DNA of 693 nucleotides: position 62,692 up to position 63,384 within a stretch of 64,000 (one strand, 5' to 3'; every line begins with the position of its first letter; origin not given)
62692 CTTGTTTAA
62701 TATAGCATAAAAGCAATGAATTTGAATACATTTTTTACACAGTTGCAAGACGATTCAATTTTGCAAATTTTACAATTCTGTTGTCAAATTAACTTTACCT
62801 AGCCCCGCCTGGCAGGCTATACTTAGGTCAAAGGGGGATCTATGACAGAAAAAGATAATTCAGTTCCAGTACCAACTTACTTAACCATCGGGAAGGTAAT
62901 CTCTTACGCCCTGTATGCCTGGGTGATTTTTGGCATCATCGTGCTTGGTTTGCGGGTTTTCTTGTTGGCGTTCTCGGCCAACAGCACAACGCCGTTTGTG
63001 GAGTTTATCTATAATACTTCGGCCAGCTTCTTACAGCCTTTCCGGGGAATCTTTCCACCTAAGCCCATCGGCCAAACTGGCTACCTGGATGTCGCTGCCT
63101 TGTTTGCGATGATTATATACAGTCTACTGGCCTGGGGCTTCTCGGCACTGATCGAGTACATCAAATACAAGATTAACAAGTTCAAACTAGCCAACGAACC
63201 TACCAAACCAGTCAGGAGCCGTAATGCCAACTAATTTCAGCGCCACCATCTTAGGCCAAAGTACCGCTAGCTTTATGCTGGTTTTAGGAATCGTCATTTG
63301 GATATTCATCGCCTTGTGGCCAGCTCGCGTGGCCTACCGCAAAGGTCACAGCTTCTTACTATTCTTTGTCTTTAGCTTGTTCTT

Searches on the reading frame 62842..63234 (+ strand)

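Call 60: search_protein_families(library=pfam, proteins=[window:62842-63234:+], max_evalue=0.001)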
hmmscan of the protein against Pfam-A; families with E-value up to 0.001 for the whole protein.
window:62842-63234:+ (130 aa): 1 family
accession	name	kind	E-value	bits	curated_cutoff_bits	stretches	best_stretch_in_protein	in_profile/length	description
PF02325.22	YGGT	-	3.8e-08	34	27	1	24-97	6-67/70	YGGT family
